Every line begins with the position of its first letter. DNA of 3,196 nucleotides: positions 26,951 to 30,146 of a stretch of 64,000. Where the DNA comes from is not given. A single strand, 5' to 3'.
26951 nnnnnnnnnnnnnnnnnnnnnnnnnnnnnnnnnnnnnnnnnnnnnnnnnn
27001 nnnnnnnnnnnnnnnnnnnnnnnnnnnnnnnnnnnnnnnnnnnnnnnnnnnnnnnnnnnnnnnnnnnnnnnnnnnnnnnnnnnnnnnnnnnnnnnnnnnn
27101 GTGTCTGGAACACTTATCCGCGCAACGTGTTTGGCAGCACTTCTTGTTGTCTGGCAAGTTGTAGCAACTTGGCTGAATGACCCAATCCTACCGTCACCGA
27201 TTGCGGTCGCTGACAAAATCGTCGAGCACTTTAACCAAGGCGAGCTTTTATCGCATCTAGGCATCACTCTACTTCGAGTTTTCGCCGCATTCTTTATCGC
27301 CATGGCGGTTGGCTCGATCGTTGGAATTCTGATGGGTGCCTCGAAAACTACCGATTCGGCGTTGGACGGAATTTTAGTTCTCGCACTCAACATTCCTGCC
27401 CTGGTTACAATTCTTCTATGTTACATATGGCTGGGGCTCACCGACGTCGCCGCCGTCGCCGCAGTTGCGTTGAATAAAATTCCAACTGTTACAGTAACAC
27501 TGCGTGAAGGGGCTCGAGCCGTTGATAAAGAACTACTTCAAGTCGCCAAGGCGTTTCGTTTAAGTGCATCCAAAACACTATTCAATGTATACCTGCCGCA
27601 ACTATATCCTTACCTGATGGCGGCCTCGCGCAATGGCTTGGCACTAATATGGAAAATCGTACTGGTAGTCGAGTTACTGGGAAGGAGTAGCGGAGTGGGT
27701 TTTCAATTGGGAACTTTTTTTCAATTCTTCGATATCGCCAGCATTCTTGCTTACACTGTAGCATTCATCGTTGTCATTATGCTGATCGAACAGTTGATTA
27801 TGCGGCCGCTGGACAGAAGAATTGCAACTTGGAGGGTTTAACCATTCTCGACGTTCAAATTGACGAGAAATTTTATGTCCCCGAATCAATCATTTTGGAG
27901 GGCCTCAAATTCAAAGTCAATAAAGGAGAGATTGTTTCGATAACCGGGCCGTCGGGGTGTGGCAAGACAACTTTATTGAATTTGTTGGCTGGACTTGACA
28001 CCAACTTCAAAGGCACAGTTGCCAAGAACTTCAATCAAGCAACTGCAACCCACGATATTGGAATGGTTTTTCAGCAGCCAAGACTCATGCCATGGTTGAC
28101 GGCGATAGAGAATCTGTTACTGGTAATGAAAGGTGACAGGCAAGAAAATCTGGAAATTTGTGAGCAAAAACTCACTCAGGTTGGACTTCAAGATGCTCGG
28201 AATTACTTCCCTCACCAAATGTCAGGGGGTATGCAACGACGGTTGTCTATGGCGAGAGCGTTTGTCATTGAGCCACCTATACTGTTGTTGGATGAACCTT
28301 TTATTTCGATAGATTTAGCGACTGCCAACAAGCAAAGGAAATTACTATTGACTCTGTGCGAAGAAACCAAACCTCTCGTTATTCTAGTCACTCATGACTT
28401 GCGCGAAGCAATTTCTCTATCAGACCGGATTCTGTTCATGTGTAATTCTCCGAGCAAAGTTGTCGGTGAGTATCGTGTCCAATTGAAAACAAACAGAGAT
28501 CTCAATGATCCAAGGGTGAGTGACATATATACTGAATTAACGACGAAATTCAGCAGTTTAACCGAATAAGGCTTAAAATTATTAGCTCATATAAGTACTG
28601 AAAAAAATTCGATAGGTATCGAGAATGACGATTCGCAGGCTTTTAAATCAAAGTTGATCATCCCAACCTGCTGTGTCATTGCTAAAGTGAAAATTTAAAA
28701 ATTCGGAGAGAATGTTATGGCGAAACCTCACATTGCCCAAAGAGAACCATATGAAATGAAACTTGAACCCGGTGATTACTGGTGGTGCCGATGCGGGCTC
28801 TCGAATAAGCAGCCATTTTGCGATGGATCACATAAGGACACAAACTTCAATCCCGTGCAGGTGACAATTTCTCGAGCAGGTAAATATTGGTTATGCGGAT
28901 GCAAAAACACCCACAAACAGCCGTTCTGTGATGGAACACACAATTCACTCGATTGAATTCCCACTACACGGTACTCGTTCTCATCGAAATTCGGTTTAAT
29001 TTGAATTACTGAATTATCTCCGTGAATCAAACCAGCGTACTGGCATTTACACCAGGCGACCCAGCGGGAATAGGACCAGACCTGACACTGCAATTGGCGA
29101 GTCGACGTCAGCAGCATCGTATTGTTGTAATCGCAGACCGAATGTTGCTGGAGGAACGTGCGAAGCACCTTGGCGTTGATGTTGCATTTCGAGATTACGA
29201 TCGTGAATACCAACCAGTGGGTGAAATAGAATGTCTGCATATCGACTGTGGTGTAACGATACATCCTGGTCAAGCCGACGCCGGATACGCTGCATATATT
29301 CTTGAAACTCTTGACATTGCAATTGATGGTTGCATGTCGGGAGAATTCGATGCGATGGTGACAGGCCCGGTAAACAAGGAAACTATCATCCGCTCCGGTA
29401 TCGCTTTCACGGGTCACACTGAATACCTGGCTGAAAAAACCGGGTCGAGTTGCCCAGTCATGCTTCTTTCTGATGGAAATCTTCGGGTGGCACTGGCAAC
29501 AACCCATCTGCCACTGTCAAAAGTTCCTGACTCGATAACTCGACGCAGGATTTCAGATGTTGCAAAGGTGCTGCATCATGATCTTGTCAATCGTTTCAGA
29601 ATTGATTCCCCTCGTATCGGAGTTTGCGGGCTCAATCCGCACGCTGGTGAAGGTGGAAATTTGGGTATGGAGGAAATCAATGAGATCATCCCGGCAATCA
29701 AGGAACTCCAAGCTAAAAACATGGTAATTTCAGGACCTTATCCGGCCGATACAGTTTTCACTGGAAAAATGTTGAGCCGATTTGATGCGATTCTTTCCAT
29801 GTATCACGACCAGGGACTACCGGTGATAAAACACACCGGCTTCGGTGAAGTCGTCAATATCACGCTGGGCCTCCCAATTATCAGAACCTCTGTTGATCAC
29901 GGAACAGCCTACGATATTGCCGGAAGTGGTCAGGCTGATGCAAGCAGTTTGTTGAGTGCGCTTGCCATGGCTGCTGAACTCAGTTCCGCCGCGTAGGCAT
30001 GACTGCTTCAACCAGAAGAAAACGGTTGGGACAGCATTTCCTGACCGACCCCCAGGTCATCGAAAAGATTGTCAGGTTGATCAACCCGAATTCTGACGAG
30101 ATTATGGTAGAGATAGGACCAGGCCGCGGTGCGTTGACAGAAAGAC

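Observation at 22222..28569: Uncharacterised periplasmic relay module next to xoxF: fused SoxY-SoxZ-like carrier, MBL hydrolase, small secreted protein and NitT/TauT ABC importer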

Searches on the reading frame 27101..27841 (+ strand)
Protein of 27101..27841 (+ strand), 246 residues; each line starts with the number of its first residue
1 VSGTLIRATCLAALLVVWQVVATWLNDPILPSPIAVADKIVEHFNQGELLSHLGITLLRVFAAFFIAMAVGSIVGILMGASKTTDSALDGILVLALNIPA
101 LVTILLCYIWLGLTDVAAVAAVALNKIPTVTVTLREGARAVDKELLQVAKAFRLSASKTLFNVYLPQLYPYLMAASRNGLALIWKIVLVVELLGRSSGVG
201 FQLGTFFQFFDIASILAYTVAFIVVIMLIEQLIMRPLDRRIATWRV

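Call 3: search_protein_families(library=ncbifam, proteins=[window:27101-27841:+], max_evalue=0.01)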
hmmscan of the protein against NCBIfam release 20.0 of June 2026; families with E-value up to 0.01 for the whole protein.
window:27101-27841:+ (246 aa): 14 families
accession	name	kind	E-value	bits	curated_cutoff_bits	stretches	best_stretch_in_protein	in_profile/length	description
NF040733.1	ABC_perm_U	equivalog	3e-29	102.3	295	1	5-246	9-250/251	ABC transporter permease subunit SaoP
NF008470.0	PRK11365.1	equivalog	2.8e-26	92.5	347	1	13-216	20-225/263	aliphatic sulfonate ABC transporter permease SsuC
NF007545.0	PRK10160.1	equivalog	3.5e-22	79.1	342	1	8-245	28-271/275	taurine ABC transporter permease TauC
TIGR01183.1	ntrB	equivalog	6e-17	62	209.05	1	52-232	18-198/202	nitrate ABC transporter permease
TIGR03416.1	ABC_choXWV_perm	equivalog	1.1e-10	41.5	363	1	13-229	50-263/267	choline ABC transporter permease subunit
TIGR01097.1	PhnE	equivalog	3e-08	33.4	216.7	1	44-232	51-243/252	phosphonate ABC transporter, permease protein PhnE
NF008196.0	PRK10952.1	equivalog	3.9e-07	29.2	439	1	51-194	144-287/356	glycine betaine/L-proline ABC transporter permease ProW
NF043080.1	MMSYN1_0166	equivalog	0.00014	20.9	370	1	56-170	105-220/307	oligopeptide ABC transporter permease OppC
NF007376.0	PRK09881.1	equivalog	0.00078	18.5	434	1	60-159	100-201/298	D,D-dipeptide ABC transporter permease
TIGR02141.1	modB_ABC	equivalog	0.0011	18.7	182.6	1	92-176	55-141/208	molybdate ABC transporter permease subunit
TIGR03004.1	ectoine_ehuC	equivalog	0.0015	18.4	196.95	1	117-243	82-208/214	ectoine/hydroxyectoine ABC transporter permease subunit EhuC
TIGR03003.1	ectoine_ehuD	equivalog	0.0017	18.3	205.2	1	48-224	12-201/212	ectoine/hydroxyectoine ABC transporter permease subunit EhuD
NF043081.1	MMSYN1_0165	equivalog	0.0051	15.9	350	1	55-109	177-233/388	oligopeptide ABC transporter permease OppB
NF043073.1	MMSYN1_0195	equivalog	0.0072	14.5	1250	1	104-177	118-189/1021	spermidine/putrescine ABC transporter permease/substrate-binding protein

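Call 4: search_protein_families(library=pfam, proteins=[window:27101-27841:+], max_evalue=0.01)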
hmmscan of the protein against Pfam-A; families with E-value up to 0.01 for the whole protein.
window:27101-27841:+ (246 aa): 1 family
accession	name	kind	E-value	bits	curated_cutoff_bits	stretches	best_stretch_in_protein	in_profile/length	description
PF00528.27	BPD_transp_1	-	1.4e-24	87.3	26.4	1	71-241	1-182/184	Binding-protein-dependent transport system inner membrane component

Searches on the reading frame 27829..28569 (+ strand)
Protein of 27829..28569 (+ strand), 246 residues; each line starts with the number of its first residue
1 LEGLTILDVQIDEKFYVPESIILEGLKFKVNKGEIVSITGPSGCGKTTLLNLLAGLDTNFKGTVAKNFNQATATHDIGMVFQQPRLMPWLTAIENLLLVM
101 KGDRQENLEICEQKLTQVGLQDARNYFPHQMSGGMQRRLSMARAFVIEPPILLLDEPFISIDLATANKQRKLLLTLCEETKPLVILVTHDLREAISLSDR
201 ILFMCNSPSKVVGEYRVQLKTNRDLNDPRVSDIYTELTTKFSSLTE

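Call 3: search_protein_families(library=ncbifam, proteins=[window:27829-28569:+], max_evalue=0.01)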
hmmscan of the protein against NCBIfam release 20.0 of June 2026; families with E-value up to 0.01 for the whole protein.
window:27829-28569:+ (246 aa): 192 families (the best 25 are shown)
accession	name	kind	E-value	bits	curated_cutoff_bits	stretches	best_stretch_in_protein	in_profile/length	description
TIGR01184.1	ntrCD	subfamily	1.3e-48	165.6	291.8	1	23-224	1-209/230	nitrate ABC transporter ATP-binding protein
NF040729.1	ABC_ATP_SaoA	equivalog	8.3e-48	163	360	1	20-241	18-243/248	ABC transporter ATP-binding protein SaoA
TIGR03265.1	PhnT2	equivalog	2.2e-46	158.7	457.7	1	19-207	16-211/353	putative 2-aminoethylphosphonate ABC transporter ATP-binding protein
NF008420.0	PRK11247.1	equivalog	1.1e-44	152.6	395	1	14-236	20-237/257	aliphatic sulfonates ABC transporter ATP-binding protein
NF008421.0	PRK11248.1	equivalog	9.5e-44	149.8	357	1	21-218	15-216/255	taurine ABC transporter ATP-binding subunit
NF006987.0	PRK09452.1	equivalog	4.5e-39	134.2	482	1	14-206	25-223/378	spermidine/putrescine ABC transporter ATP-binding protein PotA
NF043075.1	MMSYN1_0197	equivalog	1.9e-38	132.3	550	1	19-208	14-210/341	spermidine/putrescine ABC transporter ATP-binding protein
TIGR00968.1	3a0106s01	subfamily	3.3e-38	131.5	342.75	1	20-207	13-207/237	sulfate ABC transporter ATP-binding protein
TIGR01186.1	proV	subfamily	4.4e-38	131.3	326.6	1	25-207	11-206/363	betaine/proline/choline family ABC transporter ATP-binding protein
TIGR03258.1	PhnT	equivalog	5e-38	131.1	499.15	1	20-214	21-223/359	2-aminoethylphosphonate ABC transport system ATP-binding subunit PhnT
TIGR02982.1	heterocyst_DevA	subfamily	3.8e-37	128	295.8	1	22-204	20-214/220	ABC exporter ATP-binding subunit, DevA family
NF040933.2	ABC_arch_GlcV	equivalog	1.4e-36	126.1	450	1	21-213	20-224/357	glucose ABC transporter ATP-binding protein GlcV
TIGR03415.1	ABC_choXWV_ATP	equivalog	2.5e-36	125.5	483.75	1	24-205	41-239/382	choline ABC transporter ATP-binding protein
TIGR01277.1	thiQ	equivalog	2.7e-36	125.2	245.05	1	27-210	18-208/213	thiamine ABC transporter ATP-binding protein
TIGR01187.1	potA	subfamily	1.1e-35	123.2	355.6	1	39-206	2-176/325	polyamine ABC transporter ATP-binding protein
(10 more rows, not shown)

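Call 4: search_protein_families(library=pfam, proteins=[window:27829-28569:+], max_evalue=0.01)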
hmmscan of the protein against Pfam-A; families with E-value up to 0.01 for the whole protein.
window:27829-28569:+ (246 aa): 15 families
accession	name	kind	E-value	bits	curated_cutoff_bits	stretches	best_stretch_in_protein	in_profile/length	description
PF00005.33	ABC_tran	-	6.4e-32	111.5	25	1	23-158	1-136/137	ABC transporter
PF13304.12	AAA_21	-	2.9e-08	34.6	27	1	122-191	229-300/304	AAA domain, putative AbiEii toxin, Type IV TA system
PF13191.12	AAA_16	-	2.6e-05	25.2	32.6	1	31-155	20-139/167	AAA ATPase domain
PF13401.12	AAA_22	-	8.9e-05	23.3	27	1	34-156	6-92/130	AAA domain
PF13476.12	AAA_23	-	0.00035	21.7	27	1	28-77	15-63/201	AAA domain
PF03193.22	RsgA_GTPase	-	0.00047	20.4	30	1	25-64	99-137/174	RsgA GTPase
PF03215.21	Rad17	-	0.00056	20.3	23.8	1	31-55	43-67/186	Rad17 P-loop domain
PF13521.12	AAA_28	-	0.0007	20.3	27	1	36-60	2-27/164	AAA domain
PF13555.12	AAA_29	-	0.0016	18.6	27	1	28-71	17-57/61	P-loop containing region of AAA domain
PF01637.24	ATPase_2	-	0.0027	18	33.2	1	31-57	18-44/225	ATPase domain predominantly from Archaea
PF10662.15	PduV-EutP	-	0.0042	17.3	21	0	37-71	5-39/143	Ethanolamine utilisation - propanediol utilisation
PF13238.12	AAA_18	-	0.0047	17.8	29.4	1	37-66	2-34/128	AAA domain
PF20720.3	nSTAND3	-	0.0057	16.8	27.2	0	29-54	13-38/155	Novel STAND NTPase 3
PF20703.3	nSTAND1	-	0.0083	16.2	27.1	1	26-117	26-106/379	Novel STAND NTPase 1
PF13173.12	AAA_14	-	0.0088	16.5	27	0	34-70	3-39/129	AAA domain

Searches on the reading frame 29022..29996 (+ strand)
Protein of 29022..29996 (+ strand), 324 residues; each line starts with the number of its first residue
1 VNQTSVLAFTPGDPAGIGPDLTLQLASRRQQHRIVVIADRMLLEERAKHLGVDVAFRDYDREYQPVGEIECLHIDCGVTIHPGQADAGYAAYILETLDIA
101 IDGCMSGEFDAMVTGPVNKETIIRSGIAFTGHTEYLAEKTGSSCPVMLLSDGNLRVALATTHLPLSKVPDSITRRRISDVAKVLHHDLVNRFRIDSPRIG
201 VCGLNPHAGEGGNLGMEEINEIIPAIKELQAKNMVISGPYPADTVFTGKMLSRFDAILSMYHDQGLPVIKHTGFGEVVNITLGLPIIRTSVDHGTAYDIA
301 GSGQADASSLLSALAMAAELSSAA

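Call 77: search_protein_families(library=pfam, proteins=[window:29022-29996:+], max_evalue=0.000001)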
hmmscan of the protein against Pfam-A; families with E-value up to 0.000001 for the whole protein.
window:29022-29996:+ (324 aa): 1 family
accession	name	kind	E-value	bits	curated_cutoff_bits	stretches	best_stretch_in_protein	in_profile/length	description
PF04166.17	PdxA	-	1.4e-107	359.8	27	1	32-317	3-286/286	Pyridoxal phosphate biosynthetic protein PdxA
